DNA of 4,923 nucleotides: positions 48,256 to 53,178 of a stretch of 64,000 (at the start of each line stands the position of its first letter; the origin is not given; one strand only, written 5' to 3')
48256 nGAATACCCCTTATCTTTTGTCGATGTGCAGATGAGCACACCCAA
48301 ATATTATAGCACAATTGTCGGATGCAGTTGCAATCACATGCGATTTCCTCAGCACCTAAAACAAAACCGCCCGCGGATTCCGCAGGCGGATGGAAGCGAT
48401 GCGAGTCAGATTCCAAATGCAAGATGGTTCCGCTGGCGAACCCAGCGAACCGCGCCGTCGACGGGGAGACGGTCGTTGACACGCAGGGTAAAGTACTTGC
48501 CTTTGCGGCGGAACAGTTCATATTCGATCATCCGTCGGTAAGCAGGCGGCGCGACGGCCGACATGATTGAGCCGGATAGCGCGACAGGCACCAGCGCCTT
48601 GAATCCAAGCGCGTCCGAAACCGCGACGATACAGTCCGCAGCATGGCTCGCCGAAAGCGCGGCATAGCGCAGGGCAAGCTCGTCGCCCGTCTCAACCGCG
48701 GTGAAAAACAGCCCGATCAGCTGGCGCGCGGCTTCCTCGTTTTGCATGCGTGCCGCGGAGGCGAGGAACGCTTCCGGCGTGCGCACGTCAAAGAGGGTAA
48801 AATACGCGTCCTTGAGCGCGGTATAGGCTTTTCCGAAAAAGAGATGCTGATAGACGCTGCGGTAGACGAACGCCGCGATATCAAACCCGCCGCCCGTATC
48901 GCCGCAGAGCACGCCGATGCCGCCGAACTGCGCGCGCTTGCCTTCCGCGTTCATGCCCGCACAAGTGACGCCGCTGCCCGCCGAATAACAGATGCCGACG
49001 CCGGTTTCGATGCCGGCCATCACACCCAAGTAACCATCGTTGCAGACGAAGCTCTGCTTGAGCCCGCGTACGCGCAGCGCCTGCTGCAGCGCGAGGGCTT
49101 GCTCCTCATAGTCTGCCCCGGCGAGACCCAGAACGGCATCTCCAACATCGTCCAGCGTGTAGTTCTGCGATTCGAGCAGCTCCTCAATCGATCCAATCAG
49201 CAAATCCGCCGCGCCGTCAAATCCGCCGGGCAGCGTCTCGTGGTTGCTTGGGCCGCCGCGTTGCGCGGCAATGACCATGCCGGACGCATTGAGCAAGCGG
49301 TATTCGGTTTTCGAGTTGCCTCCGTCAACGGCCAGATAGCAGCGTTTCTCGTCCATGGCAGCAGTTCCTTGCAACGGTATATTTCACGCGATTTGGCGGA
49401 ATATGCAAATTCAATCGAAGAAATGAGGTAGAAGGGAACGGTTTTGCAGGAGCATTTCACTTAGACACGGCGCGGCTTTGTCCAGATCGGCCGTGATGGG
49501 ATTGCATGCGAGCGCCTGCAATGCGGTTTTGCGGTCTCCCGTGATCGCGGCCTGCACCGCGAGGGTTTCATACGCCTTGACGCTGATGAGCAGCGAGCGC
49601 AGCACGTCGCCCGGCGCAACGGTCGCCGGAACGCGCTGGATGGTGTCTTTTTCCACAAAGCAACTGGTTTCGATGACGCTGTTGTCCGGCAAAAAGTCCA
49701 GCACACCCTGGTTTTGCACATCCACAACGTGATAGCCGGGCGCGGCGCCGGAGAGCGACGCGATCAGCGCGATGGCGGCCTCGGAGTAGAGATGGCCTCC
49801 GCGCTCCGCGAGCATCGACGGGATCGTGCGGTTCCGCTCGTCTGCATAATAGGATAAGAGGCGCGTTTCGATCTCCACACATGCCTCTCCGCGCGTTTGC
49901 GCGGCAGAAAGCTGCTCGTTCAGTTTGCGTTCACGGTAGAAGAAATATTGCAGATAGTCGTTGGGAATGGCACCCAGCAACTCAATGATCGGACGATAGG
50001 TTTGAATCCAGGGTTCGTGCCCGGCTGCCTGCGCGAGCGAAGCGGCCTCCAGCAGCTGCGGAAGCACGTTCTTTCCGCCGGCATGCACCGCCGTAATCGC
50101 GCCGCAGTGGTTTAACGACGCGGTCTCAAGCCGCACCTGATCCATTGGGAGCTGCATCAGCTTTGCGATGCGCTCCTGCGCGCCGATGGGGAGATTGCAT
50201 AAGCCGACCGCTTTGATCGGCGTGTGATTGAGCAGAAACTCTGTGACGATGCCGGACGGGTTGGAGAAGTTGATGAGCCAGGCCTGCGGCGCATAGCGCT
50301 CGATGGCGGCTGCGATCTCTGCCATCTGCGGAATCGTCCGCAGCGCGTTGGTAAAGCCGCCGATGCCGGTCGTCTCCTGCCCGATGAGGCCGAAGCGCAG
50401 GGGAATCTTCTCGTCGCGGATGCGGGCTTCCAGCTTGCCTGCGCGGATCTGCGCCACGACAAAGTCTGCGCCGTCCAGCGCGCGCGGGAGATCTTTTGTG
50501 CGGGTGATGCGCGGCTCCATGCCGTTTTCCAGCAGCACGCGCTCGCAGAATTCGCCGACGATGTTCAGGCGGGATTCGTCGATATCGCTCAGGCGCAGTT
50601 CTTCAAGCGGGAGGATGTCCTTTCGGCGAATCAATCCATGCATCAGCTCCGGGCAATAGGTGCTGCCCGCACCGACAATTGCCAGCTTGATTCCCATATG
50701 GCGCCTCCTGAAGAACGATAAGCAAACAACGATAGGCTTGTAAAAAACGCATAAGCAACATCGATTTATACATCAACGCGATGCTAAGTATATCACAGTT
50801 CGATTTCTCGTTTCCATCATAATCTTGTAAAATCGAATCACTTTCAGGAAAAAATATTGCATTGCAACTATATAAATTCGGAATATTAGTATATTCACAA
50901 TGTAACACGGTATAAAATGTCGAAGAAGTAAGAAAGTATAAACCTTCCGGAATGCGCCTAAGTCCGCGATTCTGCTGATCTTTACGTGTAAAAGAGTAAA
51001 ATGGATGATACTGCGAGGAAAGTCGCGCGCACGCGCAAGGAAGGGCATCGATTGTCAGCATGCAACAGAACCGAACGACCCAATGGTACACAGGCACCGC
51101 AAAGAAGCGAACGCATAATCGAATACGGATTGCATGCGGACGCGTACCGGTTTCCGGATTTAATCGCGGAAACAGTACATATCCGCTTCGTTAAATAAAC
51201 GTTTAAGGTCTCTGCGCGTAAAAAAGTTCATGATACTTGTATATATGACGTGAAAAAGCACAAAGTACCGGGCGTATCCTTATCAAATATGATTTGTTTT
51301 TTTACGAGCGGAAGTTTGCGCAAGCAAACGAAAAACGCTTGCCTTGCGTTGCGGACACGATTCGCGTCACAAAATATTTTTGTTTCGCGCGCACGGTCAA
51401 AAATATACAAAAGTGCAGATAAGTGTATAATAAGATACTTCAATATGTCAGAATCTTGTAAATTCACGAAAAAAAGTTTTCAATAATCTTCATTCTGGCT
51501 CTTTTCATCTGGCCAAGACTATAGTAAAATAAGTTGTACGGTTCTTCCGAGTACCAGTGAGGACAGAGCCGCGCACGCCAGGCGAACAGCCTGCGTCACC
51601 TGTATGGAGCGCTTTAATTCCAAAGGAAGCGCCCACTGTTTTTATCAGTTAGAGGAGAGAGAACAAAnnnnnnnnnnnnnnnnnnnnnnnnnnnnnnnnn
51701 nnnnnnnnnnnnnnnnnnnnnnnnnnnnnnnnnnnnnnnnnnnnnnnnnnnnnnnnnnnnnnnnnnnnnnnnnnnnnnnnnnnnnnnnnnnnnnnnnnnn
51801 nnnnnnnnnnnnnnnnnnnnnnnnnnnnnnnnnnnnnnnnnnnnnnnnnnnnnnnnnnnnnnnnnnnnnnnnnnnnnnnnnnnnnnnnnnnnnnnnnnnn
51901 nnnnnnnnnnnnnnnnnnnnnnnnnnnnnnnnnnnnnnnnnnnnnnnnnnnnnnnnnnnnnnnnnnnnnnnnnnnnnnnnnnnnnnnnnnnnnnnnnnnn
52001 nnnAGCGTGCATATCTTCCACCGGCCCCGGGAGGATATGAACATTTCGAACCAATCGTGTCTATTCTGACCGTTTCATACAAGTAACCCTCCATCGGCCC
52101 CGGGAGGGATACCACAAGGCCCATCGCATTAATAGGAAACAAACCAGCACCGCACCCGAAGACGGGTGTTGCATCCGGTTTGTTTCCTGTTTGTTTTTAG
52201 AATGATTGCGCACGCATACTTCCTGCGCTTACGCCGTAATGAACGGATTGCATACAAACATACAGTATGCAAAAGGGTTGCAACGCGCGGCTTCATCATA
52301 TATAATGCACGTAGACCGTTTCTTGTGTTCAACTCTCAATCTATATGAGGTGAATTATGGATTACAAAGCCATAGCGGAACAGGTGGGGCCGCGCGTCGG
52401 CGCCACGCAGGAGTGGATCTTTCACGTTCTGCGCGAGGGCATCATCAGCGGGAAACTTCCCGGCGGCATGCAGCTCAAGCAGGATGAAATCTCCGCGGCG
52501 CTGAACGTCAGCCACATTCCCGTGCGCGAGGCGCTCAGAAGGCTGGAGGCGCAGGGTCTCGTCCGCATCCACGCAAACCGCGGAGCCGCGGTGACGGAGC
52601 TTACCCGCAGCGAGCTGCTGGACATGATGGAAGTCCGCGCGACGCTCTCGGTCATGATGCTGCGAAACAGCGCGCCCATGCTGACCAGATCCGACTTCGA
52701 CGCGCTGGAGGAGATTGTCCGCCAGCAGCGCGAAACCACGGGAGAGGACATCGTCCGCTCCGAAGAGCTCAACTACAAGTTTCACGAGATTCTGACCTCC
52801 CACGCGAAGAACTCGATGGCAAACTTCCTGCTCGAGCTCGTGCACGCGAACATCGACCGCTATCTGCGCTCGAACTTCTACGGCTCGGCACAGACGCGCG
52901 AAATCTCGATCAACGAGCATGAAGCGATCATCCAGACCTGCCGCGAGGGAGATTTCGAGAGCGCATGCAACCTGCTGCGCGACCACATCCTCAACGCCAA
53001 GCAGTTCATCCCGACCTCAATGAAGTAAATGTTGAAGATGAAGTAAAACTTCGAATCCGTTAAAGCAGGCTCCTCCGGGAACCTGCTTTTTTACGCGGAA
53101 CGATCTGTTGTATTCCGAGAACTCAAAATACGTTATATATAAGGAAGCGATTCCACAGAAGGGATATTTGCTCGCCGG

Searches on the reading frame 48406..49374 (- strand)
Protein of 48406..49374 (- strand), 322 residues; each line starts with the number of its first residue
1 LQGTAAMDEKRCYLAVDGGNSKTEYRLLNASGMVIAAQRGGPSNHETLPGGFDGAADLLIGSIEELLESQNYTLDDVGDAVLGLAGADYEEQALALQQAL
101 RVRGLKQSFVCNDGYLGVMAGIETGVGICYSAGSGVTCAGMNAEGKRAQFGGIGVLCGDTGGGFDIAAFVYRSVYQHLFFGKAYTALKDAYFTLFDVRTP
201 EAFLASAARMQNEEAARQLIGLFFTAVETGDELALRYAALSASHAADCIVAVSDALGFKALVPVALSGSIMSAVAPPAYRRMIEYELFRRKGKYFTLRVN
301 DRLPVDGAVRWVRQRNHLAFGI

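Call 75: search_protein_families(library=pfam, proteins=[window:48406-49374:-], max_evalue=0.001)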
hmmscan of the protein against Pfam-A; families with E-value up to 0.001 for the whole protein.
window:48406-49374:- (322 aa): 1 family
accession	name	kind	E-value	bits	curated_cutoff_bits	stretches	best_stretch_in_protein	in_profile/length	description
PF01869.26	BcrAD_BadFG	-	2.7e-13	50.5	31.5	1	16-171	3-152/271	BadF/BadG/BcrA/BcrD ATPase family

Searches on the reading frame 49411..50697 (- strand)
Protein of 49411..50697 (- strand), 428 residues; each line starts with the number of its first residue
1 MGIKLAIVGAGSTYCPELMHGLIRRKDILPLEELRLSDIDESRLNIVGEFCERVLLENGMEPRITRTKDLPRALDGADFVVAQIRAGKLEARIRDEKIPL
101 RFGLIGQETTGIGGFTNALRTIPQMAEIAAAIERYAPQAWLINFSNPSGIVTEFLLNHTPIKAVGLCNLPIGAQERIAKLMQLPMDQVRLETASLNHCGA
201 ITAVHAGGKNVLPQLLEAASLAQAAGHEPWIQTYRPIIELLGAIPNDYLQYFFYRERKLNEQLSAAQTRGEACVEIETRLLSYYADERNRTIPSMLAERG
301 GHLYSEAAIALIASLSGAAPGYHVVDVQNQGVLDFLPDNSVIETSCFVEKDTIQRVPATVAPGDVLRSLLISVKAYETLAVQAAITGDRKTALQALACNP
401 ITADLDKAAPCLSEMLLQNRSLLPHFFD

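Call 75: search_protein_families(library=pfam, proteins=[window:49411-50697:-], max_evalue=0.001)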
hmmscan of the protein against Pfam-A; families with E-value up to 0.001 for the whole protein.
window:49411-50697:- (428 aa): 2 families
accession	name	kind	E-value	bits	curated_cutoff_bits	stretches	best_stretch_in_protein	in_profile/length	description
PF02056.22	Glyco_hydro_4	-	3.2e-54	183.7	23.2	1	4-182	1-182/183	Family 4 glycosyl hydrolase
PF11975.13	Glyco_hydro_4C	-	1.3e-36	127.1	24.1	1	195-402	4-211/211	Family 4 glycosyl hydrolase C-terminal domain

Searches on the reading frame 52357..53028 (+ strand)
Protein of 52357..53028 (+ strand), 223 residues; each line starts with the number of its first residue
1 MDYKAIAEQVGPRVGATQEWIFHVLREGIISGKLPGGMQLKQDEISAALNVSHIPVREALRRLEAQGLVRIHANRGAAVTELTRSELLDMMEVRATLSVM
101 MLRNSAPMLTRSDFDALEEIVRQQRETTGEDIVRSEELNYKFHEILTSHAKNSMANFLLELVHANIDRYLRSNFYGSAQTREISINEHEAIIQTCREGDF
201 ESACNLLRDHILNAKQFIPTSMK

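Call 75: search_protein_families(library=pfam, proteins=[window:52357-53028:+], max_evalue=0.001)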
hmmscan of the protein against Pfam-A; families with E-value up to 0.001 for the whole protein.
window:52357-53028:+ (223 aa): 6 families
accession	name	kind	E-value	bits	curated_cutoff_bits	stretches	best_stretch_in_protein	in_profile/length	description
PF07729.17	FCD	-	1.6e-19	71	24.3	1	89-211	1-123/125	FCD domain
PF00392.27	GntR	-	3e-15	56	27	1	19-79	3-64/64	Bacterial regulatory proteins, gntR family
PF13412.12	HTH_24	-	0.00032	20.6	21.9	0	40-70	18-48/48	Winged helix-turn-helix DNA-binding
PF01325.25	Fe_dep_repress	-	0.0005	20.6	26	0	41-77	24-60/60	Iron dependent repressor, N-terminal DNA binding domain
PF07840.17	FadR_C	-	0.00059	20.2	23.6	0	89-214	29-148/164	FadR C-terminal domain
PF12802.13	MarR_2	-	0.00071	20.1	27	0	35-76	18-57/61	MarR family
